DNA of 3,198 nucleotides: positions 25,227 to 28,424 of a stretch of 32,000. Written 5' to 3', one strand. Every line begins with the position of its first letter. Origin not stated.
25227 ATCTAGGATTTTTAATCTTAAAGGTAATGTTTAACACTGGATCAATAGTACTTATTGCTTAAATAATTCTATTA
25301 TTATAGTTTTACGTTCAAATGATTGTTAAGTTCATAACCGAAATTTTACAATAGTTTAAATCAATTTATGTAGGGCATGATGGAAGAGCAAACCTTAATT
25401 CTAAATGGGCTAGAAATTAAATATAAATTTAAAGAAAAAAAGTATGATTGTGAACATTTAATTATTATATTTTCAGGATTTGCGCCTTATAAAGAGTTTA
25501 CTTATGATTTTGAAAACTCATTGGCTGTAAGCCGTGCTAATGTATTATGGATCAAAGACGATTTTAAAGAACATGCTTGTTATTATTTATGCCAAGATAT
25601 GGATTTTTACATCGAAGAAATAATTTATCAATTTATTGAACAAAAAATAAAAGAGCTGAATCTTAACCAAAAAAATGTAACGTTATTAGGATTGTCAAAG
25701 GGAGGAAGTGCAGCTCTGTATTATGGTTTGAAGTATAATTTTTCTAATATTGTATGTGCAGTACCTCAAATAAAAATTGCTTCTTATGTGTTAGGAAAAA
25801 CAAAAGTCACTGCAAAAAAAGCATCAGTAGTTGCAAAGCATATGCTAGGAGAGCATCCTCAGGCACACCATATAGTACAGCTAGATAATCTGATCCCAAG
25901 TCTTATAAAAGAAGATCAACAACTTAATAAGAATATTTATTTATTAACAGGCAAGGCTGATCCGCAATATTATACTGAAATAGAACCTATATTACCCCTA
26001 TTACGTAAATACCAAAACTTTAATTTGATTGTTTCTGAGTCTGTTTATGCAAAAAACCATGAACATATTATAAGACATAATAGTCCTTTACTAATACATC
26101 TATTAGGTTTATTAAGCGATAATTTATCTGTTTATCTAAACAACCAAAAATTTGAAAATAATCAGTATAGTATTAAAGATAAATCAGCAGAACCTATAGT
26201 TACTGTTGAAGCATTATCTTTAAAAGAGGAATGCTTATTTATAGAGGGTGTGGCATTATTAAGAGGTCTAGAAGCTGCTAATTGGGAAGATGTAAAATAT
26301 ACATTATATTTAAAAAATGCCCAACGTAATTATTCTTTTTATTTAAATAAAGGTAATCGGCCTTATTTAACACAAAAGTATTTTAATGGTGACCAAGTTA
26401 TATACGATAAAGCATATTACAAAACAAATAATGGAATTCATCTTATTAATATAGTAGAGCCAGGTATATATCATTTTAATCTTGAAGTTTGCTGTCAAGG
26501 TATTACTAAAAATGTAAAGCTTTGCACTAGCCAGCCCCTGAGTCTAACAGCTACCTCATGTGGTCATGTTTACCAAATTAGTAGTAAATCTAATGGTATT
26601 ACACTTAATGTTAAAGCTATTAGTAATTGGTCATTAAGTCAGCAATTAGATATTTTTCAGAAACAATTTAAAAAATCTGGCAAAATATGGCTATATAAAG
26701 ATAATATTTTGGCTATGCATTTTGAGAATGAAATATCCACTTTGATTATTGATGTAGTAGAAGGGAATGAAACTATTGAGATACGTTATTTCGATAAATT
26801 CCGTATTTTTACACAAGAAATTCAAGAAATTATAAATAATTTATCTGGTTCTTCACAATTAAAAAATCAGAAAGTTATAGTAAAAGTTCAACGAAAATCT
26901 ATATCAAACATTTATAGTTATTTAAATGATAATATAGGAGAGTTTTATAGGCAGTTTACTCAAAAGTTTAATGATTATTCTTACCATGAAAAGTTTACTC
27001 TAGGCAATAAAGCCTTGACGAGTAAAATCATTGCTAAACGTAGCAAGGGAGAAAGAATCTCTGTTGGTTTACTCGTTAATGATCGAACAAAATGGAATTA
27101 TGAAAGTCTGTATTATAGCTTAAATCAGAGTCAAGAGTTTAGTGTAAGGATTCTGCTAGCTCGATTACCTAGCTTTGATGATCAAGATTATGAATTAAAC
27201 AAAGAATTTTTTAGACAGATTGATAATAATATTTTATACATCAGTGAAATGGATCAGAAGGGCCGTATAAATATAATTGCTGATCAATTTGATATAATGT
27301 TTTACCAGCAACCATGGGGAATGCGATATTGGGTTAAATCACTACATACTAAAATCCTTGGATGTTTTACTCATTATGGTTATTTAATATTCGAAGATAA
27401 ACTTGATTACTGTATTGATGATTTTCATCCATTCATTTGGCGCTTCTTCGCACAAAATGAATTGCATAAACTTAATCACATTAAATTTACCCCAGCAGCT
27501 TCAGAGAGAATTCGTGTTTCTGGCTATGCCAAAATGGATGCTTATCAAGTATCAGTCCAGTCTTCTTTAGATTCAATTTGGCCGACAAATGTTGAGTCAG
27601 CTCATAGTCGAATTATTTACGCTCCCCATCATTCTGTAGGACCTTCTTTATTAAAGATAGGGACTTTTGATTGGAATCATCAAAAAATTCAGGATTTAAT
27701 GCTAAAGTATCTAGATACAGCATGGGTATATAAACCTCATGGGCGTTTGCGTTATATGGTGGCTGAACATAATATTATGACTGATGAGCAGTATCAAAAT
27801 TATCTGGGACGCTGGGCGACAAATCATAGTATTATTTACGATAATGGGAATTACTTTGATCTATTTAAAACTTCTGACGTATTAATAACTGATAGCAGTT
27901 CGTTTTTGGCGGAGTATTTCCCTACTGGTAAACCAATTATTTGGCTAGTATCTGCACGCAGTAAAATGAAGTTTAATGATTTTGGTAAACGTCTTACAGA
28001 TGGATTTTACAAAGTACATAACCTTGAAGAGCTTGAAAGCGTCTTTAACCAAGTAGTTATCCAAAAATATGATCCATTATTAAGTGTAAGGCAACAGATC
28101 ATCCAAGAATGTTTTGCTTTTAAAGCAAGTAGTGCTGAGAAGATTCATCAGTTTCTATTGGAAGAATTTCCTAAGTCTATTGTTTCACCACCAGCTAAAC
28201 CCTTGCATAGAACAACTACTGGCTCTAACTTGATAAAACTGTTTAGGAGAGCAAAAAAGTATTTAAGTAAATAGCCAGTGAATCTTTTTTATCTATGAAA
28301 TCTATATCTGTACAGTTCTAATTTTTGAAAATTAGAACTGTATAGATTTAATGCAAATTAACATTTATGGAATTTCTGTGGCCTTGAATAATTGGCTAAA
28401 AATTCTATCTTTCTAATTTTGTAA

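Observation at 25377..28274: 965-aa three-module enzyme fusing an alpha/beta-hydrolase-fold domain to a TagF-like phosphotransferase: candidate novel capsule polymerase/modifier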

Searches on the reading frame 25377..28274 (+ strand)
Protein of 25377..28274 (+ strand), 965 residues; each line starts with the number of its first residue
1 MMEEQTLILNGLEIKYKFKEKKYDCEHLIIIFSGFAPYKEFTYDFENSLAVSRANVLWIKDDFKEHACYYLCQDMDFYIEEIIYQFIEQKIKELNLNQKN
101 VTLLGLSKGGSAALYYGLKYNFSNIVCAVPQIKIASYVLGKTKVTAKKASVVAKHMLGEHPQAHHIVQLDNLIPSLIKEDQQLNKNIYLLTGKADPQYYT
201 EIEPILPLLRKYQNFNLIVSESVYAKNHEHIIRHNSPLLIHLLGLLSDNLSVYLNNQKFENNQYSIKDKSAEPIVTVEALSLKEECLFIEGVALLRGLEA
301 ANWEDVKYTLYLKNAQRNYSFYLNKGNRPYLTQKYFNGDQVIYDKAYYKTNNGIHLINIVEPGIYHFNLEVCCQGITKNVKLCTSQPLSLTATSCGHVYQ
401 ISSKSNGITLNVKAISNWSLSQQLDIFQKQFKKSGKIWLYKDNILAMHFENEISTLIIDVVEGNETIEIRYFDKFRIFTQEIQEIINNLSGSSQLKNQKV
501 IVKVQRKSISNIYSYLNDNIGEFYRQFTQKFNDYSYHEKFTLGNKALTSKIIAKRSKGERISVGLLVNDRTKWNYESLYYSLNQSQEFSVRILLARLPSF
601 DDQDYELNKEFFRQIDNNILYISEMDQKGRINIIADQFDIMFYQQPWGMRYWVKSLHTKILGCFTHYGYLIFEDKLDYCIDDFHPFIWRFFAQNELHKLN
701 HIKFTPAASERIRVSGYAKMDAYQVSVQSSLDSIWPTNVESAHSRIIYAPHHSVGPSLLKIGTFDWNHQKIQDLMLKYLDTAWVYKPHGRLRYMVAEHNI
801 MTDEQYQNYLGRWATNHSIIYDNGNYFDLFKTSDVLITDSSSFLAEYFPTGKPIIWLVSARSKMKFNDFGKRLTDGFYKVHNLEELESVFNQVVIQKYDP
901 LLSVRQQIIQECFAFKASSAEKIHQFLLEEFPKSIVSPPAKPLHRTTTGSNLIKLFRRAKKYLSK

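Call 3: search_protein_families(library=pfam, proteins=[window:25377-28274:+], max_evalue=0.01)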
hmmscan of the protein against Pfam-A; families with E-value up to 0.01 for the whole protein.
window:25377-28274:+ (965 aa): 4 families
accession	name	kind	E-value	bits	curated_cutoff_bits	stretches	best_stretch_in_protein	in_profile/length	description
PF16929.11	Asp2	-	2.5e-06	27.3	28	1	56-136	311-388/504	Accessory Sec system GspB-transporter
PF04464.20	Glyphos_transf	-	0.00034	20.1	22.1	1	819-857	254-292/367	CDP-Glycerol:Poly(glycerophosphate) glycerophosphotransferase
PF13289.12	SIR2_2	-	0.0017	18.9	24.5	0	767-813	26-68/141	SIR2-like domain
PF12146.15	Hydrolase_4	-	0.0044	16.8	27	1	85-171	64-152/239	Serine aminopeptidase, S33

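Call 4: search_protein_families(library=ncbifam, proteins=[window:25377-28274:+], max_evalue=0.01)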
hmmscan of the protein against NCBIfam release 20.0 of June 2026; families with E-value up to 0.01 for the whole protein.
window:25377-28274:+ (965 aa): 3 families
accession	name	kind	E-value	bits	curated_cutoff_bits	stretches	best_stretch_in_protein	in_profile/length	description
NF033892.1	XcbB_CpsF_sero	subfamily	2.9e-11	43.2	125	1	19-243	67-285/291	XcbB/CpsF family capsular polysaccharide biosynthesis protein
TIGR03712.1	acc_sec_asp2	equivalog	6.6e-06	25.5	210.75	1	53-148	314-405/511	accessory Sec system protein Asp2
NF045948.1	ProImpepThrmp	equivalog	0.002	17.6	500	1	2-121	2-117/291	proline iminopeptidase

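Call 5: search_solved_structures(query=window:25377-28274:+, max_evalue=1, show_alignments=3)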
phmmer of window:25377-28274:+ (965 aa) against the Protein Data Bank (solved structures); distinct sequences matched with E-value up to 1: 2.
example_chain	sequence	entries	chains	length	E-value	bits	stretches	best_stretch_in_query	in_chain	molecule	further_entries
6yuo_A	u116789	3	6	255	2.4e-13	52.1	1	23-204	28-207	SacC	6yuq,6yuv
6yus_A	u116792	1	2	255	3.2e-13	51.7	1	23-204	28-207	SacC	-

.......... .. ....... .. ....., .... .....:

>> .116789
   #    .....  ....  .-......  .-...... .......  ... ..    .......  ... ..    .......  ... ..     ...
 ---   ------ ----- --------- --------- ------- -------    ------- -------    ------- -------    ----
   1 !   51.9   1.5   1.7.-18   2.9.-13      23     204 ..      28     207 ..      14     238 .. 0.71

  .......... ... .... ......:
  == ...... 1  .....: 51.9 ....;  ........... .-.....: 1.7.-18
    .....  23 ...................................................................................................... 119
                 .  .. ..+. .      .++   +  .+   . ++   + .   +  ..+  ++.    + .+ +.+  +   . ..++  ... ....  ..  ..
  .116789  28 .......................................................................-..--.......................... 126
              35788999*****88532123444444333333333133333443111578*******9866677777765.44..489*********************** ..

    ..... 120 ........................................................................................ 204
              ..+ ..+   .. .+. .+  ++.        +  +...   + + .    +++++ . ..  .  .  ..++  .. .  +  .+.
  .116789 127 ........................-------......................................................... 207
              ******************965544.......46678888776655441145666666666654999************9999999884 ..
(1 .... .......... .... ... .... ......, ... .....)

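Call 6: find_homologous_proteins(query=window:25377-28274:+)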
Query window:25377-28274:+ (965 aa): 31 proteins with E <= 0.001 among 8000 candidates.
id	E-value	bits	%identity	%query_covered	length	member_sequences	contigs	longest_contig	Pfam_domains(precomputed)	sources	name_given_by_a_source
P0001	0.0e+0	2109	94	100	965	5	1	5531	PF16929.12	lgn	-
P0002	1.0e-85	307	37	38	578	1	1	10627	PF16929.12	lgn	-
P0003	2.0e-80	289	39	39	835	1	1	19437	PF00005.34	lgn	-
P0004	7.2e-69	251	35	41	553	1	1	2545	-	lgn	-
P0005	7.6e-68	247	38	33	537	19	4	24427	PF16929.12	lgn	-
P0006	7.4e-66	241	34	39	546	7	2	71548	PF16929.12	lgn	-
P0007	3.7e-65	239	35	45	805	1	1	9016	PF19786.5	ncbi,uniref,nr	ncbi:DUF6270 domain-containing protein [Aeromonas cavernicola]|uniref:Uncharacterized protein n=1 Ta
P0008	9.3e-58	214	31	40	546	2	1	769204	-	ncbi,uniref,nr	ncbi:hypothetical protein [Streptomyces sp. LaPpAH-108]|uniref:hypothetical protein n=1 Tax=Streptom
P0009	4.7e-56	208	32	40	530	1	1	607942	-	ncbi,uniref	ncbi:hypothetical protein ACH4S8_14465 [Streptomyces sp. NPDC021080]|uniref:hypothetical protein n=1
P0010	1.1e-55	207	32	38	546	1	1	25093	PF16929.12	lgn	-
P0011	6.5e-54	201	35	33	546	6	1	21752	PF16929.12,PF16967.12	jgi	-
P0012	4.9e-53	198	30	48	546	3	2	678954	PF16929.12,PF16967.12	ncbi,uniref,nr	ncbi:accessory Sec system protein Asp2 [Rahnella inusitata]|uniref:Uncharacterized protein n=1 Tax=R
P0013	1.4e-52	197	35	36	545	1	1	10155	PF16929.12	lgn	-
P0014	4.2e-52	195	34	33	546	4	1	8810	PF16929.12,PF16967.12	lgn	-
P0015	1.9e-51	193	35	33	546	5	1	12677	PF16929.12,PF16967.12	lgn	-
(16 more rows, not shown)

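Call 11: find_encoding_contigs(protein=window:25377-28274:+, flank=10000, max_places=6)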
Protein window:25377-28274:+ (965 aa): no gene with exactly this product is on record in the collection.

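Call 12: find_encoding_contigs(protein=P0001, flank=10000, max_places=6)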
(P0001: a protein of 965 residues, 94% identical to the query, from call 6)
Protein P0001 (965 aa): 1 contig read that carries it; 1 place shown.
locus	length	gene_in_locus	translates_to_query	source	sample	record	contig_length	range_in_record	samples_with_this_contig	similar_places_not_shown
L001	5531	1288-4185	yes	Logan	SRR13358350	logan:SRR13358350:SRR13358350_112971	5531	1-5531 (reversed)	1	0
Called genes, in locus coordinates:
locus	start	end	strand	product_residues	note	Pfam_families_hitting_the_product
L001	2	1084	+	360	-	?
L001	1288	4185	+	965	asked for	PF16929:Asp2 (weak)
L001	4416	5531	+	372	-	?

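Call 13: find_related_loci(query=window:25377-28274:+, collection=genome_contigs, flank=10000)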
Query window:25377-28274:+ (965 aa) in genome_contigs; peptide patterns used: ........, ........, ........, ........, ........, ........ (x = any residue, [..] = any of these).
50 stretches matched a pattern, but none encodes a relative of the query by tblastn (E <= 1e-3).

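Call 21: search_protein_families(library=pfam, proteins=[P0012, P0007], max_evalue=0.01)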
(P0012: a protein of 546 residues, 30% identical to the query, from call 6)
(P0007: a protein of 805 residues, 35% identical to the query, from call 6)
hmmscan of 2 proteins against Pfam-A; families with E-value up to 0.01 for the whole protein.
P0012 (546 aa): 2 families
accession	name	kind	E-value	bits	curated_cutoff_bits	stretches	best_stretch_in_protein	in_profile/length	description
PF16929.11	Asp2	-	2.9e-10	40.3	28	1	18-139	275-393/504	Accessory Sec system GspB-transporter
PF16967.11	TcfC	-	1.3e-06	28.3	29.4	0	346-371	26-51/68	E-set like domain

P0007 (805 aa): 2 families
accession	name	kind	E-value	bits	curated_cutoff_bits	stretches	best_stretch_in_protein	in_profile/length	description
PF19786.4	DUF6270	-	2e-23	83.9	27.5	1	558-783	1-222/222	Family of unknown function (DUF6270)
PF16929.11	Asp2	-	8.2e-05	22.3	28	1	70-140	323-390/504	Accessory Sec system GspB-transporter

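Call 35: find_encoding_contigs(protein=P0006, flank=10000, max_places=2)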
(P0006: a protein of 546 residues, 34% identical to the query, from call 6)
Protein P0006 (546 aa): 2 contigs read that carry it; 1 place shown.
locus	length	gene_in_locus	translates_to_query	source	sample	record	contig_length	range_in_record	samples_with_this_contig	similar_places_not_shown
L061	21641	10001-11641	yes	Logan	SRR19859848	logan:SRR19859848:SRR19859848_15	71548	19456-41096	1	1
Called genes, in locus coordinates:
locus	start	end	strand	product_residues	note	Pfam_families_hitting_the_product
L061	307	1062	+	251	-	PF01061:ABC2_membrane, PF12698:ABC2_membrane_3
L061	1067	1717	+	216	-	PF00005:ABC_tran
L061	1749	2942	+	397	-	-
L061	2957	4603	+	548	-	PF02563:Poly_export, PF10531:SLBB (faint), PF22461:SLBB_2 (weak)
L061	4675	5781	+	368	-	PF17101:Stealth_CR1, PF11380:Stealth_CR2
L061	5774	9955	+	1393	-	PF00535:Glycos_transf_2, PF10111:Glyco_tranf_2_2 (weak), PF13641:Glyco_tranf_2_3 (weak), PF04464:Glyphos_transf, PF12895:ANAPC3 (faint), PF25058:ARM_TT21 (faint)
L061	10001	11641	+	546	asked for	PF16929:Asp2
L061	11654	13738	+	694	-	PF05159:Capsule_synth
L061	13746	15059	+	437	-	PF05159:Capsule_synth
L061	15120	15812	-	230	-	PF00528:BPD_transp_1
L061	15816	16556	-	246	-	PF00528:BPD_transp_1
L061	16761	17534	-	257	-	PF00497:SBP_bac_3, PF10613:Lig_chan-Glu_bd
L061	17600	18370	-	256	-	PF02463:SMC_N (faint), PF00005:ABC_tran, PF13304:AAA_21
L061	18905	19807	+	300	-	PF03956:Lys_export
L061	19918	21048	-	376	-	PF07969:Amidohydro_3, PF01979:Amidohydro_1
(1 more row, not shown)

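Call 52: search_protein_representatives(protein=window:25377-28271:+)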
Query: 965 residues. Proteins with E-value up to 0.001 (for the whole library): 3158; up to 1e-10: 2015; up to 1e-30: 360. The best 150 are listed.
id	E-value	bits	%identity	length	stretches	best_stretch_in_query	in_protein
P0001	0.0e+00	2109.1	94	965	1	1-965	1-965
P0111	2.0e-187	641.5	38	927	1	10-931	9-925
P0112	2.4e-108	379.8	35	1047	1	266-929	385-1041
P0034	1.3e-88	314.6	35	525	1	435-931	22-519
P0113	3.3e-87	309.9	33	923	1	429-932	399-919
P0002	3.2e-86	306.6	37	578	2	4-372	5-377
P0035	1.0e-85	305.0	39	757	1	553-930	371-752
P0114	7.6e-84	298.7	41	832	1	547-931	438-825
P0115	4.3e-80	286.3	38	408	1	2-410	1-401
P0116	2.9e-79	283.6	37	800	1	544-930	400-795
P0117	4.7e-79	282.9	39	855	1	544-927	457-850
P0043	8.6e-79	282.0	39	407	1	556-930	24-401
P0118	1.2e-77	278.2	42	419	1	8-372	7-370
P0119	6.1e-77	275.9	37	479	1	533-922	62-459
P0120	5.6e-76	272.7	37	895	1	557-926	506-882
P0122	4.6e-75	269.7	37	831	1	555-931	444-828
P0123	1.6e-73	264.6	38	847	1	544-940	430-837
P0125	3.5e-73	263.5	37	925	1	534-929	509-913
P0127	2.8e-72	260.5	38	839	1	550-917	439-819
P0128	1.4e-70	254.8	36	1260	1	551-923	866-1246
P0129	4.5e-70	253.2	33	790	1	492-926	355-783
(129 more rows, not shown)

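Call 54: find_encoding_contigs(protein=P0111, flank=10000, max_places=3)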
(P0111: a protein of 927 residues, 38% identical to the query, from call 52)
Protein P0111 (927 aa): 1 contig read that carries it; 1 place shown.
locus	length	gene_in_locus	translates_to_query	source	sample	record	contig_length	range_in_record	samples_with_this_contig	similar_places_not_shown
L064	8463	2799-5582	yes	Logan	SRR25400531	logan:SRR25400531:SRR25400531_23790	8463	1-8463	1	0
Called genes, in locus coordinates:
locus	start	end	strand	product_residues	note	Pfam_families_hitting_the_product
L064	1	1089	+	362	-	?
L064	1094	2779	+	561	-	PF02563:Poly_export, PF10531:SLBB (faint), PF22461:SLBB_2 (faint)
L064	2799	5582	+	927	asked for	PF04464:Glyphos_transf (weak)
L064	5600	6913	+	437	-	PF13641:Glyco_tranf_2_3 (weak), PF00535:Glycos_transf_2, PF10111:Glyco_tranf_2_2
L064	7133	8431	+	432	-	-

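Call 55: find_encoding_contigs(protein=P0112, flank=10000, max_places=3)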
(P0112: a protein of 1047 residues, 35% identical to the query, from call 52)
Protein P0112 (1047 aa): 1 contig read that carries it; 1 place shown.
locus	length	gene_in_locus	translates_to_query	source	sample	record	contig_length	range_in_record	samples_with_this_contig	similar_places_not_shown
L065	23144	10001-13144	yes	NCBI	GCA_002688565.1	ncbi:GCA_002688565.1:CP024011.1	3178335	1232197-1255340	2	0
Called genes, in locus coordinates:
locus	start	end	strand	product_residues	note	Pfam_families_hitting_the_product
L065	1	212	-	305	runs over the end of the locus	PF00586:AIRS, PF02769:AIRS_C (faint)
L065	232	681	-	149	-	PF01029:NusB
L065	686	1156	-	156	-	PF00885:DMRL_synthase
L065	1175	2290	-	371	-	PF00926:DHBP_synthase, PF00925:GTP_cyclohydro2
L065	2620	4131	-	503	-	PF00171:Aldedh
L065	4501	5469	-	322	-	PF00561:Abhydrolase_1, PF12146:Hydrolase_4, PF12697:Abhydrolase_6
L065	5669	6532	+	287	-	PF01061:ABC2_membrane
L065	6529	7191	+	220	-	PF00005:ABC_tran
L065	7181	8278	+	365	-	-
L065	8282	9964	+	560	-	PF02563:Poly_export, PF22461:SLBB_2 (faint), PF10531:SLBB (weak)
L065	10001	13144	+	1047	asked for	-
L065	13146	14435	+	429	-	PF13641:Glyco_tranf_2_3 (weak), PF00535:Glycos_transf_2, PF10111:Glyco_tranf_2_2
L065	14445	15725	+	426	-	PF04464:Glyphos_transf (faint)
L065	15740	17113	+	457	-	PF01128:IspD, PF12804:NTP_transf_3, PF00106:adh_short, PF08659:KR, PF13561:adh_short_C2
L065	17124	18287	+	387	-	-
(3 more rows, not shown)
